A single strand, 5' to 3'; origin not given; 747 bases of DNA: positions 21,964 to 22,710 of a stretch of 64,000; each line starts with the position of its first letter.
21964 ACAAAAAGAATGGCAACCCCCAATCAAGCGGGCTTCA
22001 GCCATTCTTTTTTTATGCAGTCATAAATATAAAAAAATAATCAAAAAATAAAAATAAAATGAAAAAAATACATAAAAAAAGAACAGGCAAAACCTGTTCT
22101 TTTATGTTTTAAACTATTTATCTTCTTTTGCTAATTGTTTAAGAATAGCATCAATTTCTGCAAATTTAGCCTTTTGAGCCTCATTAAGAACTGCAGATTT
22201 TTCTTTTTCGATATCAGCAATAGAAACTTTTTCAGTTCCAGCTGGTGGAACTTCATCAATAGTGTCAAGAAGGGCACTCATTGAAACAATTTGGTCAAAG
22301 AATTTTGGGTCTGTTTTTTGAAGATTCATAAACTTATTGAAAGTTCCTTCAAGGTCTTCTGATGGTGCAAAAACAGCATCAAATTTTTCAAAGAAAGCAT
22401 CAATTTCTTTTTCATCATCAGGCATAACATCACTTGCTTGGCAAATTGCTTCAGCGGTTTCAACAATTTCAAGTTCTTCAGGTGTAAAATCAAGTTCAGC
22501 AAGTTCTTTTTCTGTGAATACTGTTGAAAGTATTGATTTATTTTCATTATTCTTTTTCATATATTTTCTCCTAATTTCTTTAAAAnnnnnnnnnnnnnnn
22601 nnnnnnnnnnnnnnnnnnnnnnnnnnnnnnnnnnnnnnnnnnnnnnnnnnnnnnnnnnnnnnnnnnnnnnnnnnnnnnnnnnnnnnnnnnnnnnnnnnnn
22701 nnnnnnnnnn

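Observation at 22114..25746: Four-gene orphan cluster (398 aa + 43 aa, 506 aa + 148 aa) behind a perfect consensus promoter, downstream of the dnaB-like/dnaI operon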

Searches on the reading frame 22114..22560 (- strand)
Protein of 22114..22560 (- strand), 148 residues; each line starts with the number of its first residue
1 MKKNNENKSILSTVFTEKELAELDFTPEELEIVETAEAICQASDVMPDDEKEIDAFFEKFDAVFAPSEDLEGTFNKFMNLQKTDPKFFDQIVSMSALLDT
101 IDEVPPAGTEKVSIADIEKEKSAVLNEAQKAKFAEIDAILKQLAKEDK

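Call 3: search_protein_families(library=pfam, proteins=[window:22114-22560:-], max_evalue=1)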
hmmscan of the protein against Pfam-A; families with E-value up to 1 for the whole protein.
window:22114-22560:- (148 aa): 0 families

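Call 4: search_protein_families(library=ncbifam, proteins=[window:22114-22560:-], max_evalue=1)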
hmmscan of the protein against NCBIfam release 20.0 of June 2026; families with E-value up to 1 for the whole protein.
window:22114-22560:- (148 aa): 1 family
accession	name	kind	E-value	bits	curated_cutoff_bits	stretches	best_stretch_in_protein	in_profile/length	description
NF004957.0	PRK06300.1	equivalog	0.0043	16.3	356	1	71-145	55-129/299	enoyl-[acyl-carrier-protein] reductase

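Call 44: find_related_loci(query=A7, collection=genome_contigs, flank=10000)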
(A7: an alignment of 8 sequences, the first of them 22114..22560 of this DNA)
Query A7 (148 aa) in genome_contigs; peptide patterns used: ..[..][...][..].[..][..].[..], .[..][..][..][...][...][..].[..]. (x = any residue, [..] = any of these).
600 stretches matched a pattern (row limit reached: there are more); 3 encode a relative of the query (tblastn E <= 1e-3); 3 distinct loci.
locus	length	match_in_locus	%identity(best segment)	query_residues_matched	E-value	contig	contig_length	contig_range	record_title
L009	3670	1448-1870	70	7-147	3e-62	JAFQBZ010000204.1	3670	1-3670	MAG: Clostridia bacterium isolate RGIG1681 Goat_Cecum-2__c833717, whole genome shotgun sequence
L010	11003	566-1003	56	1-144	4e-46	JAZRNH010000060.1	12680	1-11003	MAG: Clostridia bacterium isolate T1900045411_YK20190101.MAGScoT_cleanbin_000012 SGB_7011_k141_2786896, whole genome sho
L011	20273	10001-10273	36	15-105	1e-17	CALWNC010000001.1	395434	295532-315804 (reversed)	MAG: uncultured Clostridia bacterium isolate BRZ_CS__bin43 genome assembly, contig: BRZ_CS__NODE_22_length_395434_cov_13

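Call 48: search_protein_families(library=phrogs, proteins=[window:22114-22560:-], max_evalue=0.1)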
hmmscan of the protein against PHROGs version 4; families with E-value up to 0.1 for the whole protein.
window:22114-22560:- (148 aa): 1 family
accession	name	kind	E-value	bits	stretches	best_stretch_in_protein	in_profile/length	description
phrog_15192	-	unknown function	0.069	14.2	0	96-126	30-60/67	-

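Call 49: search_protein_families(library=padloc, proteins=[window:22114-22560:-], max_evalue=0.1)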
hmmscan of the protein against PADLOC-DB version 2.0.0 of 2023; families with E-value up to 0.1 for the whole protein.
window:22114-22560:- (148 aa): 0 families

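Call 55: search_protein_families(library=pfam, proteins=[L011:4596-5951:+, L011:5955-7433:+, L011:7606-8397:-, L011:8667-9863:+, L011:11013-11525:+, L011:12084-14000:+], max_evalue=0.001)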
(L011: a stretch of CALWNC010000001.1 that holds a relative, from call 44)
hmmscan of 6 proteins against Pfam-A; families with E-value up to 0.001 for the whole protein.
L011:4596-5951:+ (451 aa): 10 families
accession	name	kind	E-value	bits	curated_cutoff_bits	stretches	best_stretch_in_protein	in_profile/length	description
PF02254.24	TrkA_N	-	3.1e-44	150.4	23.8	2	3-122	1-116/116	TrkA-N domain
PF02080.26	TrkA_C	-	2e-23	82.5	27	2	153-221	2-70/71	TrkA-C domain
PF13241.12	NAD_binding_7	-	5.7e-07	30.5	22.1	0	2-90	9-86/104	Putative NAD(P)-binding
PF03435.24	Sacchrp_dh_NADP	-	5.1e-06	27.3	25.1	0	3-41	1-41/129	Saccharopine dehydrogenase NADP binding domain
PF01488.26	Shikimate_DH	-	2e-05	25.1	24.3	0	2-79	14-89/138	Shikimate / quinate 5-dehydrogenase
PF00070.33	Pyr_redox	-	8.2e-05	23.5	22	0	2-36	1-35/82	Pyridine nucleotide-disulphide oxidoreductase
PF21799.2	MurD-like_N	-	9.4e-05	23.1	27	1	2-35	2-35/88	Mur ligase MurD-like, N-terminal domain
PF07992.20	Pyr_redox_2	-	0.00011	22.2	26.1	0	224-271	142-185/291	Pyridine nucleotide-disulphide oxidoreductase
PF03807.23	F420_oxidored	-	0.00019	22.4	21.6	0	2-47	1-48/94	NADP oxidoreductase coenzyme F420-dependent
PF02737.24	3HCDH_N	-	0.00041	20.8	22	0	2-44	1-43/180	3-hydroxyacyl-CoA dehydrogenase, NAD binding domain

L011:5955-7433:+ (492 aa): 1 family
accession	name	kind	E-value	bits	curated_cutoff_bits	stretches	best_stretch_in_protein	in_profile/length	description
PF02386.22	TrkH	-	5.9e-52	177.2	27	1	38-475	8-496/502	Cation transport protein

L011:7606-8397:- (263 aa): 1 family
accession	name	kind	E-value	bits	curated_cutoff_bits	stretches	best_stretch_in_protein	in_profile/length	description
PF01261.30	AP_endonuc_2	-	1.2e-19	71.5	31.1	1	21-230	2-230/249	Xylose isomerase-like TIM barrel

L011:8667-9863:+ (398 aa): 0 families

L011:11013-11525:+ (170 aa): 2 families
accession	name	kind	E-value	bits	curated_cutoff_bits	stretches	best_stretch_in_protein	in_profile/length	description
PF06908.16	YpsA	-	1.3e-25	90.8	27.7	1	5-159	2-154/168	YspA SLOG family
PF02481.21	DNA_processg_A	-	0.00042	20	29.6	1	34-164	61-187/212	DNA recombination-mediator protein A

L011:12084-14000:+ (638 aa): 4 families
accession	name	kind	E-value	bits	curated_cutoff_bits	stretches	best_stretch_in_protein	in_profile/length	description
PF00204.31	DNA_gyraseB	-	2.8e-56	190.2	27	1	225-395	1-172/173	DNA gyrase B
PF00986.26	DNA_gyraseB_C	-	2.6e-27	95.2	29.8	1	566-627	2-63/63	DNA gyrase B subunit, carboxyl terminus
PF01751.28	Toprim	-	1e-18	67.7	23.1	1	424-532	1-92/96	Toprim domain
PF02518.31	HATPase_c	-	2.9e-15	57.1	26.4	1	37-177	2-108/111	Histidine kinase-, DNA gyrase B-, and HSP90-like ATPase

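Call 57: search_solved_structures(query=A7, max_evalue=10)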
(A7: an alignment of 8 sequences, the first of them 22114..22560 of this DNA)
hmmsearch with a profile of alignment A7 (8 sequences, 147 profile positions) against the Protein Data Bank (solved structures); distinct sequences matched with E-value up to 10: 6.
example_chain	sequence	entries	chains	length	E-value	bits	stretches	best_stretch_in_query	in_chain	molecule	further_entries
8w6w_A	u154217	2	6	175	0.063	16.8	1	57-131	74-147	Nucleoprotein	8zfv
1g7d_A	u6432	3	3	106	0.24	14.9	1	78-145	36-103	ENDOPLASMIC RETICULUM PROTEIN ERP29 | Endoplasmic reticulum resident protein 29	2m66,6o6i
9cj6_A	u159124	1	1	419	0.38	14.3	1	58-130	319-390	Nucleoprotein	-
5h3w_B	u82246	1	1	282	0.69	13.4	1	16-122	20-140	Fibronectin/fibrinogen binding protein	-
6yw5_II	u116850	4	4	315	1.1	12.7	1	83-143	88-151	uS9m | 37S ribosomal protein S9, mitochondrial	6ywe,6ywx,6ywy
7xwx_A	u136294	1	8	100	1.1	12.7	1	57-106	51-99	Nucleoprotein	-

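Call 68: find_related_loci(query=A10, collection=metagenome_contigs, flank=8000)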
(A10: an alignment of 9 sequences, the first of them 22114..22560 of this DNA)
Query A10 (148 aa) in metagenome_contigs; peptide patterns used: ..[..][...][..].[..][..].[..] (x = any residue, [..] = any of these).
600 stretches matched a pattern (row limit reached: there are more); 4 encode a relative of the query (tblastn E <= 1e-3); 4 distinct loci.
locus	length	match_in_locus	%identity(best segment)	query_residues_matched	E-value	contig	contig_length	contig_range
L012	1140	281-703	52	1-141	4e-47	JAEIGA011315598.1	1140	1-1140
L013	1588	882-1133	36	15-101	8e-13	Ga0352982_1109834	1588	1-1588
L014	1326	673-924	33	15-101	8e-13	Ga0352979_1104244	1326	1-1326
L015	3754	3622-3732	63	1-37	2e-7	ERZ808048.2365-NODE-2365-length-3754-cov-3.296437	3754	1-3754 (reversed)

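Call 70: find_related_loci(query=A10, collection=viral_contigs, flank=8000)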
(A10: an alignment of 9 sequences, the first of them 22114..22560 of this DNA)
Query A10 (148 aa) in viral_contigs; peptide patterns used: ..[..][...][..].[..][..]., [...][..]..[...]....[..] (x = any residue, [..] = any of these).
214 stretches matched a pattern, but none encodes a relative of the query by tblastn (E <= 1e-3).

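Call 102: search_protein_families(library=pfam, alignment_id=A10, max_evalue=1)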
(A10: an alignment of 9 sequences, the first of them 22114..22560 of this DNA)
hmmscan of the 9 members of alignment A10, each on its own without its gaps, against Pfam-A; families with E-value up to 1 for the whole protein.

A. member 1, window:22114-22560:- (148 aa): 0 families

B. families by the number of members that match (of 9 scanned): 14 families
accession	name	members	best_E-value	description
PF04219.17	DUF413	2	0.0037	Protein of unknown function, DUF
PF02696.19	SelO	2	0.053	Protein adenylyltransferase SelO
PF11728.13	ArAE_1_C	1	0.00024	Putative aromatic acid exporter C-terminal domain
PF21408.2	MTR4-like_stalk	1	0.03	Exosome RNA helicase MTR4-like, stalk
PF04420.19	CHD5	1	0.033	CHD5-like protein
PF05227.19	CHASE3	1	0.041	CHASE3 domain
PF14199.11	DUF4317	1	0.052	Domain of unknown function (DUF4317)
PF04961.17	FTCD_C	1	0.096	Formiminotransferase-cyclodeaminase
PF04504.20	GeBP-like_DBD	1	0.12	Glabrous-enhancer-binding protein-like family, DBD domain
PF07146.16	DUF1389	1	0.13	Protein of unknown function (DUF1389)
PF16772.10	TERF2_RBM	1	0.13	Telomeric repeat-binding factor 2 Rap1-binding motif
PF17675.6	APG6_N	1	0.37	Apg6 coiled-coil region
PF14300.12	DMP19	1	0.38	DMP19-like protein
PF24022.1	DUF7334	1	0.62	Family of unknown function (DUF7334)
